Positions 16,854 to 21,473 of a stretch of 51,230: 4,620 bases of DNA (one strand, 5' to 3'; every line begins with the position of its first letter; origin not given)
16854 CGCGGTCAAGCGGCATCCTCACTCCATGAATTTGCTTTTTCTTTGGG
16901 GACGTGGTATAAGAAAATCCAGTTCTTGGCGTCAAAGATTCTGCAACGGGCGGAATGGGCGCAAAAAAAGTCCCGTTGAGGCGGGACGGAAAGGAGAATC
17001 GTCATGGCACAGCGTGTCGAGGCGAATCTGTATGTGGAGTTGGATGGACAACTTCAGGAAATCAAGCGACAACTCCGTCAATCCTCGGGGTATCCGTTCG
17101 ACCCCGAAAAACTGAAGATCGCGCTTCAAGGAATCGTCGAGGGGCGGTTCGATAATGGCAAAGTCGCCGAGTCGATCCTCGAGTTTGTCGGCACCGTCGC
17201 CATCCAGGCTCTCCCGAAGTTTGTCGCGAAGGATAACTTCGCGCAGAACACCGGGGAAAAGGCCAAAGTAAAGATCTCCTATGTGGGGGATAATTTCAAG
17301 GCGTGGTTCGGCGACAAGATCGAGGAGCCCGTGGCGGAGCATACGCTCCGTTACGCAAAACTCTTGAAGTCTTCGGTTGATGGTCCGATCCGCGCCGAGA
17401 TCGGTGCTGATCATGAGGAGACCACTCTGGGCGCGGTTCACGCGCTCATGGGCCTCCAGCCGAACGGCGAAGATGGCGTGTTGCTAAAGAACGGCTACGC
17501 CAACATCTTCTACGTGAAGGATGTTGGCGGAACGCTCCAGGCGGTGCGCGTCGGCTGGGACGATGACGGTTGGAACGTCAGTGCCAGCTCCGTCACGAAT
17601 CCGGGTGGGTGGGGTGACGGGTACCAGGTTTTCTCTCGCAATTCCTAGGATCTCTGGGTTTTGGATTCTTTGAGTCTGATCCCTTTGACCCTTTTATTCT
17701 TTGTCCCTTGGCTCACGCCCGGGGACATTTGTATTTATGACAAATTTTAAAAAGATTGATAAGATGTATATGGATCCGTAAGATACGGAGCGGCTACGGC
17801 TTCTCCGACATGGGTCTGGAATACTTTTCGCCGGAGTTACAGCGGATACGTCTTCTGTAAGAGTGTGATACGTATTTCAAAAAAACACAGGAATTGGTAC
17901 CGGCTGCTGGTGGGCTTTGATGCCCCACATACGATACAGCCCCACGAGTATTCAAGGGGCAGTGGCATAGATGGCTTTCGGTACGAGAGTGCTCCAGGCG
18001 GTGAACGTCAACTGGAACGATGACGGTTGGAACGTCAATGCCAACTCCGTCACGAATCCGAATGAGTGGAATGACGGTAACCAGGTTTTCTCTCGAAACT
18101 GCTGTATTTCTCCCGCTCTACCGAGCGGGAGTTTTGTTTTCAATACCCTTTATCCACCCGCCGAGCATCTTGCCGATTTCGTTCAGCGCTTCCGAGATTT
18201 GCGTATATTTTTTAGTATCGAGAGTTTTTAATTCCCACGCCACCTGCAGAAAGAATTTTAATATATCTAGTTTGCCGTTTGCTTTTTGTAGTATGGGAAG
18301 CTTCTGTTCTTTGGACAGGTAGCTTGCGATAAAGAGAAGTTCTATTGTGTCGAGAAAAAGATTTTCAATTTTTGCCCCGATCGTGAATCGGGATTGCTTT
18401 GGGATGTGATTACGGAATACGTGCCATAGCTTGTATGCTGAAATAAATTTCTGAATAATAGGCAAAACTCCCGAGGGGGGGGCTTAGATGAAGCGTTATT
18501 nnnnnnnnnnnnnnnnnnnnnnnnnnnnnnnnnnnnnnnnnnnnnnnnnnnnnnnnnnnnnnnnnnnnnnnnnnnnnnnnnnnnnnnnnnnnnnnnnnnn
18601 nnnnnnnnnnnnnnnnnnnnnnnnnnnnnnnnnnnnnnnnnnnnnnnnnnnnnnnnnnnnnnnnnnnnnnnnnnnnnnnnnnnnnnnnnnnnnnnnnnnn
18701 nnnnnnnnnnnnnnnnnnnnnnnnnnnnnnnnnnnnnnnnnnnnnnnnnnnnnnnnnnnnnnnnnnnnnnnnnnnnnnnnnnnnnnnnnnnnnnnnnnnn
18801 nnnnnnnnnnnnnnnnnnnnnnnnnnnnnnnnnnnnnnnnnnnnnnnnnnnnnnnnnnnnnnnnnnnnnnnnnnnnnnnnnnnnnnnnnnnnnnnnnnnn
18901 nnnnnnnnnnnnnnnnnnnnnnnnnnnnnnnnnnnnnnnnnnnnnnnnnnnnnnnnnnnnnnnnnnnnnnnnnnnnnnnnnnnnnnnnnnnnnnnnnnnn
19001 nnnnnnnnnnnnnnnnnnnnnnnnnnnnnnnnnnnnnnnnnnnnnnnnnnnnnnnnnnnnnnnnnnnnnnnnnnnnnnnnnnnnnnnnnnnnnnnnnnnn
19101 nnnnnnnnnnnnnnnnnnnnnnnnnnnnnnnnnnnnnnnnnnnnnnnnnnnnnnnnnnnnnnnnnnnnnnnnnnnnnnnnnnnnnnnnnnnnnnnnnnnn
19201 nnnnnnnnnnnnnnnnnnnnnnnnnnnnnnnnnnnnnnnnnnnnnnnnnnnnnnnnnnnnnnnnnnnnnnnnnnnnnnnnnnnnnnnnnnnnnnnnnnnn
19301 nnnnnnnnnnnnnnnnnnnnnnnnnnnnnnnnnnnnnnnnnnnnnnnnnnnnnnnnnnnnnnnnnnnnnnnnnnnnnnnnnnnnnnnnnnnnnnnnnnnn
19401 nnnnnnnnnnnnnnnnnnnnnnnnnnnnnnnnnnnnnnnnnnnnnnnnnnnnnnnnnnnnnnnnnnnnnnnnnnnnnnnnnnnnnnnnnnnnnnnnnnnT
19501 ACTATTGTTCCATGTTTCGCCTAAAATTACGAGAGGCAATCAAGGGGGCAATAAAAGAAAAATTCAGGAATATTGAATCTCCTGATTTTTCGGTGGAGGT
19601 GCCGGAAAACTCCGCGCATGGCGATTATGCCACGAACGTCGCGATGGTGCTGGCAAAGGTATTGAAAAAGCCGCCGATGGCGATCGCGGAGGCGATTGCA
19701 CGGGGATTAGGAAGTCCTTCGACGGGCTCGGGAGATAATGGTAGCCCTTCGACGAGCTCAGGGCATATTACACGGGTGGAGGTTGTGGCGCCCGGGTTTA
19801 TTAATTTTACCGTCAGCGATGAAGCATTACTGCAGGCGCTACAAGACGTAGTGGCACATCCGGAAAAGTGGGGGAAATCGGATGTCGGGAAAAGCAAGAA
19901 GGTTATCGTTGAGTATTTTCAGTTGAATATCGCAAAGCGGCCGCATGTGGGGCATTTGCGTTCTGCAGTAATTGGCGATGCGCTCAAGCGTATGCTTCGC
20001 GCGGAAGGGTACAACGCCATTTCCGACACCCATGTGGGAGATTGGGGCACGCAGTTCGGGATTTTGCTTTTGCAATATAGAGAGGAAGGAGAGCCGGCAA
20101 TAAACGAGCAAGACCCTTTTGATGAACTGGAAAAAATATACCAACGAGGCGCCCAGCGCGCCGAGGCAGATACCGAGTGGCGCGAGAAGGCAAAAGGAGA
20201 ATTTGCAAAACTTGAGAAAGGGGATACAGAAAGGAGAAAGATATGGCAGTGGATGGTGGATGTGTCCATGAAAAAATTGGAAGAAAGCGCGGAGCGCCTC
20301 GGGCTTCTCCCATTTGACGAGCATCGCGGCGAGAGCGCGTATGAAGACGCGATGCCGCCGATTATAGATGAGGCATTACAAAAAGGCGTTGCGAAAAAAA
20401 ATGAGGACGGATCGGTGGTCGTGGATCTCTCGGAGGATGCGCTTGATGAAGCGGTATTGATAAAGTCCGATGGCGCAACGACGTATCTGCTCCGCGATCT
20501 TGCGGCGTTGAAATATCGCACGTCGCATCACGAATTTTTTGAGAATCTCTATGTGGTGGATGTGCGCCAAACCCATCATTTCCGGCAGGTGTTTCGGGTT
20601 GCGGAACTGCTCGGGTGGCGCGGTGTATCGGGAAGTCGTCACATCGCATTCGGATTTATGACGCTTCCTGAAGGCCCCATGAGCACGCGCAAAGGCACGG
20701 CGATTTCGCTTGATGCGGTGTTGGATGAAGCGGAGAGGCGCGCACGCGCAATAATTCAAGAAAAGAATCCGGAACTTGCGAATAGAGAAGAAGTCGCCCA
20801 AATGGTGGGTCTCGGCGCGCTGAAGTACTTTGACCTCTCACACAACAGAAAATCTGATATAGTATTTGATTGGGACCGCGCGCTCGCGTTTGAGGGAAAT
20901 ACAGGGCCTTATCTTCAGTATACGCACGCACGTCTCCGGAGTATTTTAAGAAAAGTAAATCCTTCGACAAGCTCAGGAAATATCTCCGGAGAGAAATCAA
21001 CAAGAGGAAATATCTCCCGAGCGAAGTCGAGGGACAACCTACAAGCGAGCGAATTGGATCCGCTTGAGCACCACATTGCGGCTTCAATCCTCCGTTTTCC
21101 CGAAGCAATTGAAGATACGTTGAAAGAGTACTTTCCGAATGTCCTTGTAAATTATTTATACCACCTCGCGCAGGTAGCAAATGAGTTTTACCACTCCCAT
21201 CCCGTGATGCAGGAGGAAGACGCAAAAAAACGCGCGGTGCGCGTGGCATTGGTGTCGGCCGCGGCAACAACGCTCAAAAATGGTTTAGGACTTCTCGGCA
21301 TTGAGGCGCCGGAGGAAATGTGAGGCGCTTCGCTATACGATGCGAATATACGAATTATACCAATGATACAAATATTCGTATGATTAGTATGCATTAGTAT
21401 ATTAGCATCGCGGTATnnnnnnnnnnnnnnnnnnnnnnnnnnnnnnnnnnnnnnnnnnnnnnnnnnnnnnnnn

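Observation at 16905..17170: Promoter, leader and N-terminal module of the DGR target is duplicated in front of an orphan winged-helix regulator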

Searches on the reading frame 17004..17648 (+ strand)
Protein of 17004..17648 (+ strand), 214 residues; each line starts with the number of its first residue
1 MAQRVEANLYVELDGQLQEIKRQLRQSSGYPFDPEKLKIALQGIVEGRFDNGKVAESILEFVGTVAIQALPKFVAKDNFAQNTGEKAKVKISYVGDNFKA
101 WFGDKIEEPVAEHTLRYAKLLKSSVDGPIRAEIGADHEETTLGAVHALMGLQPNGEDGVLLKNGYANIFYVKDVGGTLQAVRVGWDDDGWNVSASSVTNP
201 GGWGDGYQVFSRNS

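Call 8: search_protein_families(library=pfam, proteins=[window:17004-17648:+], max_evalue=0.1)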
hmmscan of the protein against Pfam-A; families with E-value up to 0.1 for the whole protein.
window:17004-17648:+ (214 aa): 0 families

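Call 15: find_homologous_proteins(query=window:17004-17648:+, max_evalue=0.001)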
Query window:17004-17648:+ (214 aa): 214 proteins with E <= 0.001 among 376 candidates; the best 120 are listed.
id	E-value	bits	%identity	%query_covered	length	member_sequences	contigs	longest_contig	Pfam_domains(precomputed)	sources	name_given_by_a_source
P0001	1.5e-138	478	100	100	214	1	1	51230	-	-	-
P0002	1.1e-91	324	72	100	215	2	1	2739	-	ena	-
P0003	2.5e-65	238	60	100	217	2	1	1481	-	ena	-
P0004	1.6e-62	229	57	100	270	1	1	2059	-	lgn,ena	-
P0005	1.8e-60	222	54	100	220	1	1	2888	-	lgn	-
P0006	1.2e-58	216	52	99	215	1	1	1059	-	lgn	-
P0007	2.0e-58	216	53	99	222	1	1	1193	-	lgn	-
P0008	5.8e-58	214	55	100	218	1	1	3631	-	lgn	-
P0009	1.5e-56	210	52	99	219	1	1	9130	-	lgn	-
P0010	4.2e-56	208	63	76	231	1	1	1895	-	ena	-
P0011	1.6e-55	206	53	100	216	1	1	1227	-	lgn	-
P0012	2.4e-55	206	60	74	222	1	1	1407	-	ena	-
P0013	6.6e-53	198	60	76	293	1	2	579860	-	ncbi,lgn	-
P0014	7.0e-53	198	62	75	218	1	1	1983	-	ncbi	-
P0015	1.8e-52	196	59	75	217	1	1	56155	-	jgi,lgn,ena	-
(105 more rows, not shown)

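Call 35: search_protein_families(library=pfam, alignment_id=A4, max_evalue=0.001)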
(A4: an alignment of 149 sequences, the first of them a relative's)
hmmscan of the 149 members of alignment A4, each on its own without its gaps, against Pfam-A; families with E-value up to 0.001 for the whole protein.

A. member 1, P0001 (214 aa): 0 families

B. families by the number of members that match (of 149 scanned): 25 families
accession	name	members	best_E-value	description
PF00240.29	ubiquitin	1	5e-228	Ubiquitin family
PF11976.14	Rad60-SLD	1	3e-141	Ubiquitin-2 like Rad60 SUMO-like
PF14560.12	Ubiquitin_2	1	2e-64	Ubiquitin-like domain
PF08817.16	YukD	1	4.1e-40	WXG100 protein secretion system (Wss), protein YukD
PF18396.7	TBK1_ULD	1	2.1e-36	TANK binding kinase 1 ubiquitin-like domain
PF11543.14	UN_NPL4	1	1.8e-31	Nuclear pore localisation protein NPL4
PF00789.26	UBX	1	7.8e-30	UBX domain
PF00486.34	Trans_reg_C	1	1e-18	Transcriptional regulatory protein, C terminal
PF21989.2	RA_2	1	9.9e-18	RA like domain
PF21403.4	OTU1_UBXL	1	1.1e-15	OTU1, UBXL domain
PF23159.1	WH_Rok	1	6.5e-15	Repressor Rok winged helix domain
PF18036.7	Ubiquitin_4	1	6.1e-13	Ubiquitin-like domain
PF23627.1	LisH_WDR26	1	2.7e-12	WDR26 Lis-homology motif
PF18037.7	Ubiquitin_5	1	1.3e-10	Ubiquitin-like domain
PF14533.12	USP7_C2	1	1.5e-10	Ubiquitin-specific protease C-terminal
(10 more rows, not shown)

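Call 54: predict_structure(alignment_id=A4)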
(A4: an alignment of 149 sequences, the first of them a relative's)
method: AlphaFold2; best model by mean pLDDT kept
length: 214 residues; sequences in the alignment: 149
mean_pLDDT: 62.0   pTM: 0.36
mean pLDDT of the five models: 62.0, 61.5, 61.3, 60.5, 59.9
residues with pLDDT >= 90: 28; 70-90: 79; 50-70: 20; < 50: 87
segments of 3 or more residues with pLDDT < 50: 59-137, 207-214
pLDDT, mean of each block of 10 residues (from residue 1): 82 92 90 91 85 51 35 29 33 35 38 31 32 45 81 81 75 84 86 83 55 27
secondary structure, 60 per line:
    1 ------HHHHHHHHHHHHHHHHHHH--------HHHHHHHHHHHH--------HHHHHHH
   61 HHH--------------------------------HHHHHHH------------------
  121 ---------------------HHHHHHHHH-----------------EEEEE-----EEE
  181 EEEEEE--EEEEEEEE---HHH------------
elements in order: H7-25 H34-45 H54-63 H96-102 H142-150 E168-172 E178-186 E189-196

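Call 68: find_encoding_contigs(protein=P0002, flank=3000)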
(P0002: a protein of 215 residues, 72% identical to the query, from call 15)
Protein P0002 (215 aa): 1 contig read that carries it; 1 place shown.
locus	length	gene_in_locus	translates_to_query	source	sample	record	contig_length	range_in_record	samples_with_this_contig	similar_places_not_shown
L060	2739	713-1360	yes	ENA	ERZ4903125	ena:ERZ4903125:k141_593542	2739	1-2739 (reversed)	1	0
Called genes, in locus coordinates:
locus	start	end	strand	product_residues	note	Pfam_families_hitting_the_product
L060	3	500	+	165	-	?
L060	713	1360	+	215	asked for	-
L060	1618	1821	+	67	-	-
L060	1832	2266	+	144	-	PF13470:PIN_3, PF16289:PIN_12 (weak)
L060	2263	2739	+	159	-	?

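Call 78: search_protein_families(library=phrogs, proteins=[window:17004-17648:+], max_evalue=0.01)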
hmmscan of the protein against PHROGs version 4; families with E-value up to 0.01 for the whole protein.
window:17004-17648:+ (214 aa): 0 families

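Call 79: search_protein_families(library=ncbifam, proteins=[window:17004-17648:+], max_evalue=0.01)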
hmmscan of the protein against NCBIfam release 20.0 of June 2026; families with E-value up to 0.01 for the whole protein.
window:17004-17648:+ (214 aa): 0 families

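Call 81: fold_search(model_id=the predicted structure, library=pdb)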
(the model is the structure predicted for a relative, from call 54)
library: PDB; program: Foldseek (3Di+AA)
matches with E <= 10: 210; with E <= 0.001: 0
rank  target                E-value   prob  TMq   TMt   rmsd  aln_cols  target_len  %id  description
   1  7myj_A                4.0e-01  0.04  0.12  0.07  21.9       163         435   12  Structure of full length human AMPK (a2b1g1) in complex with a small molecule activator MSG011 (released 2022-06-29)
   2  4hmt_A                5.8e-01  0.33  0.12  0.12   2.4        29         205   24  Crystal structure of PhzG from Pseudomonas fluorescens 2-79 in complex with hexahydrophenazine-1,6-dicarboxylic acid (released 2013-08-07)
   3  4hms_B                6.2e-01  0.30  0.12  0.12   2.4        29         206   24  Crystal structure of PhzG from Pseudomonas fluorescens 2-79 in complex with a second FMN in the substrate binding site (released 2013-08-07)
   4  1ty9_A                8.0e-01  0.28  0.12  0.13   2.5        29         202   24  X-RAY CRYSTAL STRUCTURE OF PHZG FROM PSEUDOMONAS FLUORESCENS (released 2004-11-23)
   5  4hmx_B                1.1e+00  0.21  0.12  0.12   3.1        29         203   14  Crystal structure of PhzG from Burkholderia lata 383 in complex with tetrahydrophenazine-1-carboxylic acid (released 2013-08-07)
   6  4hmw_B                1.2e+00  0.21  0.12  0.12   3.1        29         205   14  Crystal structure of PhzG from Burkholderia lata 383 (released 2013-08-07)
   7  1ty9_B                1.2e+00  0.20  0.12  0.12   2.4        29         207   24  X-RAY CRYSTAL STRUCTURE OF PHZG FROM PSEUDOMONAS FLUORESCENS (released 2004-11-23)
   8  1dnl                  1.3e+00  0.20  0.12  0.13   2.6        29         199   10  X-RAY STRUCTURE OF ESCHERICHIA COLI PYRIDOXINE 5'-PHOSPHATE OXIDASE COMPLEXED WITH FMN AT 1.8 ANGSTROM RESOLUTION (released 2000-01-05)
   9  4cfh_A                1.5e+00  0.03  0.14  0.08  19.8       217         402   13  Structure of an active form of mammalian AMPK (released 2013-12-25)
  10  3te5_B                2.1e+00  0.06  0.17  0.28   9.3        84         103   12  structure of the regulatory fragment of sacchromyces cerevisiae ampk in complex with NADH (released 2011-11-09)
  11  1t9m_A                2.2e+00  0.14  0.12  0.12   2.5        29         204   17  X-ray crystal structure of phzG from pseudomonas aeruginosa (released 2004-11-02)
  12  7ucj_D                2.2e+00  0.04  0.14  0.11  16.6       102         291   13  Mammalian 80S translation initiation complex with mRNA and Harringtonine (released 2022-06-01)
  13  1wv4_B                2.5e+00  0.13  0.12  0.16   3.0        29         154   10  X-ray Structure of Escherichia coli pyridoxine 5'-phosphate oxidase in tetragonal crystal form (released 2004-12-28)
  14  2oox_B                2.6e+00  0.04  0.15  0.30  15.1        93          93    9  Crystal structure of the adenylate sensor from AMP-activated protein kinase complexed with AMP (released 2007-02-06)
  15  1jnw                  2.6e+00  0.04  0.12  0.12  18.2        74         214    9  Active Site Structure of E. coli pyridoxine 5'-phosphate Oxidase (released 2001-08-01)
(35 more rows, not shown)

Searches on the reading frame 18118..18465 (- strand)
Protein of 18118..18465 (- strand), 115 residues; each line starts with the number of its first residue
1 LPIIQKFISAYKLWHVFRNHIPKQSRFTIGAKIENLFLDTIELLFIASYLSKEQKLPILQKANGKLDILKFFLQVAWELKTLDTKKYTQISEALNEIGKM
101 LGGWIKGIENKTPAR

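Call 8: search_protein_families(library=pfam, proteins=[window:18118-18465:-], max_evalue=0.1)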
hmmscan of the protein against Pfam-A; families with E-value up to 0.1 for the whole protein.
window:18118-18465:- (115 aa): 2 families
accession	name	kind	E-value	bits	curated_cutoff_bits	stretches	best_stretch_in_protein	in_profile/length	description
PF22296.2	bAvd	-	7.6e-17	62.2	40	1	5-107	5-106/107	bAvd-like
PF05635.17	23S_rRNA_IVP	-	0.0023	18.6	33.8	1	51-102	54-105/106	23S rRNA-intervening sequence protein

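Call 79: search_protein_families(library=ncbifam, proteins=[window:18118-18465:-], max_evalue=0.01)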
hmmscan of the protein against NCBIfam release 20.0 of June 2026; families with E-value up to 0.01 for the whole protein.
window:18118-18465:- (115 aa): 2 families
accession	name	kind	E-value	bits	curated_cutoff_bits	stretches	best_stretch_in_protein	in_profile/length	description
NF033474.1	DivGenRetAVD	equivalog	2.4e-26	92.1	80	1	1-106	1-104/104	diversity-generating retroelement protein Avd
TIGR02436.1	TIGR02436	subfamily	0.00074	19.7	24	1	51-107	50-107/109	four helix bundle protein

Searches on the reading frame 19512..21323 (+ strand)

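Call 95: search_protein_families(library=pfam, proteins=[window:19512-21323:+], max_evalue=0.0001)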
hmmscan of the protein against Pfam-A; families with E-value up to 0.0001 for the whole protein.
window:19512-21323:+ (603 aa): 4 families
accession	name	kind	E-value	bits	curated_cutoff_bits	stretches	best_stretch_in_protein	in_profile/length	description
PF00750.26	tRNA-synt_1d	-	2.9e-82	276.9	23.3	1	111-454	3-349/349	tRNA synthetases class I (R), catalytic domain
PF05746.21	DALR_1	-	1.5e-29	102.9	22.3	1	468-603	1-117/117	DALR anticodon binding domain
PF03485.21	Arg_tRNA_synt_N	-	2.2e-19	70.3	21.5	1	5-100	2-84/85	Arginyl tRNA synthetase N terminal domain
PF01406.26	tRNA-synt_1e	-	2.1e-05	24.5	27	1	140-308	19-135/301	tRNA synthetases class I (C) catalytic domain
